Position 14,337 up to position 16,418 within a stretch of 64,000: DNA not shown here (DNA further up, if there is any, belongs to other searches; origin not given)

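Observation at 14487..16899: actRel-type DUF429 (RNase H-like) plus RelA/SpoT synthetase fusion, 8 bp upstream of a YciO (TsaC paralogue) gene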

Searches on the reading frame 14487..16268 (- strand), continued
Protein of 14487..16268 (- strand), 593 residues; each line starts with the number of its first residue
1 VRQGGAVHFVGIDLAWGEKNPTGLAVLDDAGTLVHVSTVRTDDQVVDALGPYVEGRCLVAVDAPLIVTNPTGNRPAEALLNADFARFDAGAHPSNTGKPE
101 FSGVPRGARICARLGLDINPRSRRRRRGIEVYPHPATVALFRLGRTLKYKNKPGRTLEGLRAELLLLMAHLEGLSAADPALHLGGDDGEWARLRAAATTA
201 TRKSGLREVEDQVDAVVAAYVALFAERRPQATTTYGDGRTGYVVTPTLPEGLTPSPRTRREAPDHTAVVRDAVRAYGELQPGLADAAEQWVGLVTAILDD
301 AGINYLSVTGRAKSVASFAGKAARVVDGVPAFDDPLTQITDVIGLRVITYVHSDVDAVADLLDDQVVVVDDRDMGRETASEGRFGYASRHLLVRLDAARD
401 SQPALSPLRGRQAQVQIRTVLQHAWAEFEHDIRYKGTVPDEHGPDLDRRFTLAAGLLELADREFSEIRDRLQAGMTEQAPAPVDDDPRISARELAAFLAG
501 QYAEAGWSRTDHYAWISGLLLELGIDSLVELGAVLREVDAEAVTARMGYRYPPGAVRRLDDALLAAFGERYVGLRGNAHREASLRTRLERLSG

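Call 34: find_homologous_proteins(query=P0166, max_evalue=1e-10)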
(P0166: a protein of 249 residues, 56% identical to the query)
Query P0166 (249 aa): 1749 proteins with E <= 1e-10 among 8000 candidates; the best 120 are listed.
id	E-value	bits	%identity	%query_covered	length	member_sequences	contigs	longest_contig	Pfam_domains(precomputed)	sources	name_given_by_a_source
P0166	2.8e-161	553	100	100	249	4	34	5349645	PF04250.20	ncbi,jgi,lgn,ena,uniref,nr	ncbi:RelA/SpoT domain-containing protein [Mycolicibacterium phlei]|jgi:predicted RNase H-like nuclea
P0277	2.0e-116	406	99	43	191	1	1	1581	PF04250.20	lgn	-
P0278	1.9e-113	396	73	97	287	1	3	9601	PF04250.20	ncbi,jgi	jgi:predicted RNase H-like nuclease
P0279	4.4e-112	392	72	98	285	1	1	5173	PF04250.20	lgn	-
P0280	6.3e-112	391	71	98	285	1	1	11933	PF04250.20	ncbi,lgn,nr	ncbi:GTP pyrophosphokinase [Mycobacteriaceae bacterium 1482268.1]|nr:GTP pyrophosphokinase [Mycobact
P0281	1.9e-111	390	74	98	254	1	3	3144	PF04250.20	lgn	-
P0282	4.4e-111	389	71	98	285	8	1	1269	PF04250.20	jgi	jgi:predicted RNase H-like nuclease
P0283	2.7e-110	386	70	98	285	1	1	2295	PF04250.20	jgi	jgi:predicted RNase H-like nuclease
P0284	3.0e-110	386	70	98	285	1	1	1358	PF04250.20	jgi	jgi:predicted RNase H-like nuclease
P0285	4.5e-110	385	70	98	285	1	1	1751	PF04250.20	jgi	jgi:predicted RNase H-like nuclease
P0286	4.8e-110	385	70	98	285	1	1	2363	PF04250.20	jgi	jgi:predicted RNase H-like nuclease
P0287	5.0e-110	385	70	98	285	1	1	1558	PF04250.20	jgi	jgi:predicted RNase H-like nuclease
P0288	7.1e-110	385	70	98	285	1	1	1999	PF04250.20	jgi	jgi:predicted RNase H-like nuclease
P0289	8.3e-110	384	71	96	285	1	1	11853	PF04250.20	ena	-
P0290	9.3e-110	384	71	98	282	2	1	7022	PF04250.20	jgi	jgi:predicted RNase H-like nuclease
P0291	1.0e-109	384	73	98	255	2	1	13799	PF04250.20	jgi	jgi:predicted RNase H-like nuclease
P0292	1.4e-109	384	72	98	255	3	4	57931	PF04250.20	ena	-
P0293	1.4e-109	384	70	98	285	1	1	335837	PF04250.20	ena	-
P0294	1.5e-109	384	70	98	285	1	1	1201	PF04250.20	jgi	jgi:predicted RNase H-like nuclease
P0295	1.6e-109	383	68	100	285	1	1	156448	PF04250.20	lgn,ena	-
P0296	1.7e-109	383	70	98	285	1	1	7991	PF04250.20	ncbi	-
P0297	2.2e-109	383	70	98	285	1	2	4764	PF04250.20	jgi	jgi:predicted RNase H-like nuclease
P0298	2.5e-109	383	70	98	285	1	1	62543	PF04250.20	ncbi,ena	-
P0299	4.0e-109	382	70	98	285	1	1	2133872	PF04250.20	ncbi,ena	-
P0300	4.8e-109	382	69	98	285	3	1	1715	PF04250.20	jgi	jgi:predicted RNase H-like nuclease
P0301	7.5e-109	381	70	98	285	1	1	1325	PF04250.20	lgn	-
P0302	9.0e-109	381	70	98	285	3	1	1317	PF04250.20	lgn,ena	-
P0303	1.6e-108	380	70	98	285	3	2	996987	PF04250.20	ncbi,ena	-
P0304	2.1e-108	380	70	98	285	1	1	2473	PF04250.20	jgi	jgi:predicted RNase H-like nuclease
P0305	2.4e-108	380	70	98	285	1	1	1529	PF04250.20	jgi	jgi:predicted RNase H-like nuclease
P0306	2.5e-108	380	70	98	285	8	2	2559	PF04250.20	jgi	jgi:predicted RNase H-like nuclease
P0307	3.0e-108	379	70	98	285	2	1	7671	PF04250.20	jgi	jgi:predicted RNase H-like nuclease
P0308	3.3e-108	379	72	98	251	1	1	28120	PF04250.20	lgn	-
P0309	7.6e-108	378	69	98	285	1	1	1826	PF04250.20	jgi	jgi:predicted RNase H-like nuclease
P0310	7.8e-108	378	72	95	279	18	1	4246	PF04250.20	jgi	jgi:predicted RNase H-like nuclease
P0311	8.4e-108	378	73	98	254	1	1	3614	PF04250.20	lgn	-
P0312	1.1e-107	377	70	98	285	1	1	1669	PF04250.20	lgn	-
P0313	1.1e-107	377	68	98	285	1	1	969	PF04250.20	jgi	jgi:predicted RNase H-like nuclease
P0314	1.5e-107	377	69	98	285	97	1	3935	PF04250.20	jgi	jgi:predicted RNase H-like nuclease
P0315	2.1e-107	377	70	98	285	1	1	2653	PF04250.20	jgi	jgi:predicted RNase H-like nuclease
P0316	2.6e-107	376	70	98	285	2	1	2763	PF04250.20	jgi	jgi:predicted RNase H-like nuclease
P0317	2.8e-107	376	68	98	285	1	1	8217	PF04250.20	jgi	jgi:predicted RNase H-like nuclease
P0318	3.2e-107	376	70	98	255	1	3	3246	PF04250.20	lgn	-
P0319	5.2e-107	375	69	98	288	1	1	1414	PF04250.20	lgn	-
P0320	6.3e-107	375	69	98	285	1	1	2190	PF04250.20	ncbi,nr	ncbi:MAG TPA: DUF429 domain-containing protein [Mycobacterium sp.]|nr:DUF429 domain-containing prote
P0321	7.1e-107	375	69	98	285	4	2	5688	PF04250.20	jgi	jgi:predicted RNase H-like nuclease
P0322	7.9e-107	375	69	98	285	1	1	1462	PF04250.20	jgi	jgi:predicted RNase H-like nuclease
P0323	9.5e-107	374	68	98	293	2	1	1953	PF04250.20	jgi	jgi:predicted RNase H-like nuclease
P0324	1.4e-106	374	68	98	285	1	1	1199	PF04250.20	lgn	-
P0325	1.4e-106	374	70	98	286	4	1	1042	PF04250.20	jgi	jgi:predicted RNase H-like nuclease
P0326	1.7e-106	374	70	96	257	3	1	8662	PF04250.20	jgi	jgi:predicted RNase H-like nuclease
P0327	1.8e-106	374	69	98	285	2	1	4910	PF04250.20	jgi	jgi:predicted RNase H-like nuclease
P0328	2.9e-106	373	68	96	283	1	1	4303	PF04250.20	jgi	jgi:predicted RNase H-like nuclease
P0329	4.9e-106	372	69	99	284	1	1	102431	PF04250.20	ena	-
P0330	5.0e-106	372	68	98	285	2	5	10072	PF04250.20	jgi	jgi:predicted RNase H-like nuclease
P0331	5.8e-106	372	70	98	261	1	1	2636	PF04250.20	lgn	-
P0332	5.8e-106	372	68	98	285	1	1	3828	PF04250.20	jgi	jgi:predicted RNase H-like nuclease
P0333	8.7e-106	371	68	98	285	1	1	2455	PF04250.20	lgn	-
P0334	8.8e-106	371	69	98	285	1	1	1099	PF04250.20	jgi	jgi:predicted RNase H-like nuclease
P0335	8.9e-106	371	68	98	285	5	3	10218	PF04250.20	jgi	jgi:predicted RNase H-like nuclease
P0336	9.3e-106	371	68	98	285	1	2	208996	PF04250.20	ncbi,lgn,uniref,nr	ncbi:DUF429 domain-containing protein [Mycobacterium sp. 1274761.0]|uniref:DUF429 domain-containing 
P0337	1.2e-105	371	68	98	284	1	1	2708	PF04250.20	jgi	jgi:predicted RNase H-like nuclease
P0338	1.2e-105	371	70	95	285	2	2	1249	PF04250.20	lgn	-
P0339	1.4e-105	371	68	98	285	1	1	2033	PF04250.20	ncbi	ncbi:MAG TPA: DUF429 domain-containing protein [Mycobacterium sp.]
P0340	1.6e-105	370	67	98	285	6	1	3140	PF04250.20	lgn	-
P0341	2.6e-105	370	68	95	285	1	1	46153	PF04250.20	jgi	jgi:predicted RNase H-like nuclease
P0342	5.7e-105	369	68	98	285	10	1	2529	PF04250.20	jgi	jgi:predicted RNase H-like nuclease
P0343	5.9e-105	369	68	98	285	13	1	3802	PF04250.20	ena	-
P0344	6.2e-105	368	68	98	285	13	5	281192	PF04250.20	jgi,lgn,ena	jgi:predicted RNase H-like nuclease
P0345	7.5e-105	368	69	95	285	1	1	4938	PF04250.20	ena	-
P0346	7.5e-105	368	67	98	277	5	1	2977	PF04250.20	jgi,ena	jgi:predicted RNase H-like nuclease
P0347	8.0e-105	368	68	98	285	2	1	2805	PF04250.20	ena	-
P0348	8.6e-105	368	68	98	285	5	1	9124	PF04250.20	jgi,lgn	jgi:predicted RNase H-like nuclease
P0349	9.5e-105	368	70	97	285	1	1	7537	PF04250.20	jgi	jgi:predicted RNase H-like nuclease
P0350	9.9e-105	368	69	95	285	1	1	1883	PF04250.20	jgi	jgi:predicted RNase H-like nuclease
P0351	1.0e-104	368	68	94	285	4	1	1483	PF04250.20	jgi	jgi:predicted RNase H-like nuclease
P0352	1.1e-104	368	67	98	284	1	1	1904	PF04250.20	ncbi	-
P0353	1.5e-104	367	67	98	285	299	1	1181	PF04250.20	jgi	jgi:predicted RNase H-like nuclease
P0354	1.5e-104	367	67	98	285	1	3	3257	PF04250.20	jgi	jgi:predicted RNase H-like nuclease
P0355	1.6e-104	367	68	98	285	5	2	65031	PF04250.20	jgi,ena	-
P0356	1.6e-104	367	68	98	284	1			PF04250.20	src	-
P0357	1.7e-104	367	69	95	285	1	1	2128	PF04250.20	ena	-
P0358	1.7e-104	367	68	96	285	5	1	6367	PF04250.20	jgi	jgi:predicted RNase H-like nuclease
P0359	1.8e-104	367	71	98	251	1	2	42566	PF04250.20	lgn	-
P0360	1.9e-104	367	68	95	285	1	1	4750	PF04250.20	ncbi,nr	ncbi:MAG TPA: DUF429 domain-containing protein [Mycobacterium sp.]|nr:DUF429 domain-containing prote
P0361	1.9e-104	367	69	98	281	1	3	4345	PF04250.20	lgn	-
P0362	2.0e-104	367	67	97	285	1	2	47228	PF04250.20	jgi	jgi:predicted RNase H-like nuclease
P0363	2.0e-104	367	66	98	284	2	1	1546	PF04250.20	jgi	jgi:predicted RNase H-like nuclease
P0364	2.0e-104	367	67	98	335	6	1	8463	PF04250.20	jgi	jgi:predicted RNase H-like nuclease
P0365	2.4e-104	367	69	95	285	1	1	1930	PF04250.20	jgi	jgi:predicted RNase H-like nuclease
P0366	2.4e-104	367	66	100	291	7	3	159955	PF04250.20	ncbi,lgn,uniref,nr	ncbi:DUF429 domain-containing protein [Mycobacterium kyorinense]|uniref:GTP pyrophosphokinase n=1 Ta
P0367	2.4e-104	367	69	95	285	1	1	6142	PF04250.20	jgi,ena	jgi:predicted RNase H-like nuclease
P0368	2.6e-104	366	69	96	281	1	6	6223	PF04250.20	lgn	-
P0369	2.6e-104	366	67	100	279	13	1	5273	PF04250.20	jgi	jgi:predicted RNase H-like nuclease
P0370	2.6e-104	366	68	95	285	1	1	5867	PF04250.20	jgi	jgi:predicted RNase H-like nuclease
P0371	3.3e-104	366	68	98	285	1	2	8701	PF04250.20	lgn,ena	-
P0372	3.6e-104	366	68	95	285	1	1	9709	PF04250.20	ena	-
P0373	3.8e-104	366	68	98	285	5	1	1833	PF04250.20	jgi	jgi:predicted RNase H-like nuclease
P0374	3.8e-104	366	67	97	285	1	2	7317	PF04250.20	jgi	jgi:predicted RNase H-like nuclease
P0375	4.8e-104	366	69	95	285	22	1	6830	PF04250.20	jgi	jgi:predicted RNase H-like nuclease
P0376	4.9e-104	366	67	98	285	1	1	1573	PF04250.20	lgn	-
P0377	5.7e-104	365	68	95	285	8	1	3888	PF04250.20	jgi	jgi:predicted RNase H-like nuclease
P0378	5.8e-104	365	66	99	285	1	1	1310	PF04250.20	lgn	-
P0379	6.5e-104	365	70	97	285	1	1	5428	PF04250.20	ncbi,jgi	jgi:predicted RNase H-like nuclease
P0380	6.5e-104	365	70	97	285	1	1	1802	PF04250.20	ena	-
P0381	6.7e-104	365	66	98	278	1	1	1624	PF04250.20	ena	-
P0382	6.8e-104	365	67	99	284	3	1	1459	PF04250.20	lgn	-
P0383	6.8e-104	365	69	95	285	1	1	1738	PF04250.20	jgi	-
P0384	6.9e-104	365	68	98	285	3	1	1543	PF04250.20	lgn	-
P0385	6.9e-104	365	68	93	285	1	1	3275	PF04250.20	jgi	jgi:predicted RNase H-like nuclease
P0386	7.3e-104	365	70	97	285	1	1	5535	PF04250.20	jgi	jgi:predicted RNase H-like nuclease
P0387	8.3e-104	365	66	97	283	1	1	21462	PF04250.20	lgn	-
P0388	9.2e-104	365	67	98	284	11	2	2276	PF04250.20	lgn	-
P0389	9.3e-104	365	69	96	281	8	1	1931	PF04250.20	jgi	jgi:predicted RNase H-like nuclease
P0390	1.0e-103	364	69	92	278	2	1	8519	PF04250.20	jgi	jgi:predicted RNase H-like nuclease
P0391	1.1e-103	364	66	98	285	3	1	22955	PF04250.20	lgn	-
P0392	1.2e-103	364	68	96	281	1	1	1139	PF04250.20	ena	-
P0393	1.3e-103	364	67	99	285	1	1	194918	PF04250.20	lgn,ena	-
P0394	1.3e-103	364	69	95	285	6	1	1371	PF04250.20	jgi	jgi:predicted RNase H-like nuclease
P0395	1.4e-103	364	67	98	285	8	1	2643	PF04250.20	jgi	jgi:predicted RNase H-like nuclease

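Call 35: predict_structure(alignment_id=A1)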
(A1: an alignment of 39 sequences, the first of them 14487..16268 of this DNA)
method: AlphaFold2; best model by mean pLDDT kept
length: 593 residues; sequences in the alignment: 39
mean_pLDDT: 74.2   pTM: 0.48
mean pLDDT of the five models: 74.2, 73.7, 71.4, 71.2, 70.9
residues with pLDDT >= 90: 171; 70-90: 234; 50-70: 75; < 50: 113
segments of 3 or more residues with pLDDT < 50: 1-4, 258-262, 371-387, 432-512, 551-556
pLDDT, mean of each block of 10 residues (from residue 1): 66 79 95 95 94 94 81 79 86 58 80 92 91 92 78 70 90 91 87 92 87 96 95 89 92 67 66 89 91 89 80 82 70 82 81 72 73 38 47 83 85 80 57 45 39 36 37 39 34 37 37 65 71 74 72 54 89 85 87 69
secondary structure, 60 per line:
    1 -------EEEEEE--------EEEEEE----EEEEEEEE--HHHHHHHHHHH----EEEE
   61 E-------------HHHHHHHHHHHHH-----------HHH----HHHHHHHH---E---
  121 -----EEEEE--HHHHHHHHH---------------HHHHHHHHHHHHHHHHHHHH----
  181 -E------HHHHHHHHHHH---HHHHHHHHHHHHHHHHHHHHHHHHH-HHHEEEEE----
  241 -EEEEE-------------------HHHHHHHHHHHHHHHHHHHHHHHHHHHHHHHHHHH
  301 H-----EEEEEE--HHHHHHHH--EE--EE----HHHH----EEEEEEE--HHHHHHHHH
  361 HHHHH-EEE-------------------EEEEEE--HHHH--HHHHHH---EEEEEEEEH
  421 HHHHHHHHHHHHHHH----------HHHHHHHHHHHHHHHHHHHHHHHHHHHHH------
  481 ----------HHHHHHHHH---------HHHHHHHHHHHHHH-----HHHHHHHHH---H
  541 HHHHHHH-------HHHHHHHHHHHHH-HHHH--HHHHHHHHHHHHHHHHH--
elements in order: E8-13 E22-27 E32-39 H42-52 E57-61 H75-87 H106-113 E126-130 H133-141 H157-176 H189-199 H203-227 E232-236 E242-246 H266-301 E307-312 H315-322 H335-338 E343-349 H352-365 E367-369 E389-394 H397-400 H403-408 E412-419 H420-435 H446-474 H491-499 H509-522 H528-536 H540-547 H555-567 H569-572 H575-591

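Call 42: find_encoding_contigs(protein=P0166, flank=5000, max_places=3)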
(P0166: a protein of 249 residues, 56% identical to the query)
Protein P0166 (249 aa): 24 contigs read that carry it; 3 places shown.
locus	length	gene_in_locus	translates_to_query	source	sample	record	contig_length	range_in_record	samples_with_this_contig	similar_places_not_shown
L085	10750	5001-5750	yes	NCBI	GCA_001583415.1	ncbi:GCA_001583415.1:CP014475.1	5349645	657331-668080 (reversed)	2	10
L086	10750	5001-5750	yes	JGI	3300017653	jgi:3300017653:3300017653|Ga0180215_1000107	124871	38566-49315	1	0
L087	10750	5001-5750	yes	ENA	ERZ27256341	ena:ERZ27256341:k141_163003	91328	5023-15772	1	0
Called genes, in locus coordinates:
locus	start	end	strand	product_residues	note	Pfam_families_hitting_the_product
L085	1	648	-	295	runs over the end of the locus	PF01259:SAICAR_synt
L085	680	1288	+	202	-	-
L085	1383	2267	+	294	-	PF13338:AbiEi_4, PF04480:DUF559, PF18741:MTES_1575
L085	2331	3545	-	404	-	PF00067:p450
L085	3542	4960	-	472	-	PF00206:Lyase_1, PF10397:ADSL_C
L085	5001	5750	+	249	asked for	PF04250:DUF429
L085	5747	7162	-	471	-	PF00324:AA_permease, PF13520:AA_permease_2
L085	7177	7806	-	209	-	PF00440:TetR_N (weak), PF17940:TetR_C_31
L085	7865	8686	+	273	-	PF00756:Esterase (weak)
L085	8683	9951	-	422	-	PF02844:GARS_N, PF01071:GARS_A, PF02843:GARS_C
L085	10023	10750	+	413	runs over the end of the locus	PF00067:p450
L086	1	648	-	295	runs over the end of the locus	PF01259:SAICAR_synt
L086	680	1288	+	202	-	-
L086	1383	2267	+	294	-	PF13338:AbiEi_4, PF04480:DUF559, PF18741:MTES_1575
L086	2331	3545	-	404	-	PF00067:p450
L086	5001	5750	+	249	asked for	PF04250:DUF429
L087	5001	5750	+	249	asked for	PF04250:DUF429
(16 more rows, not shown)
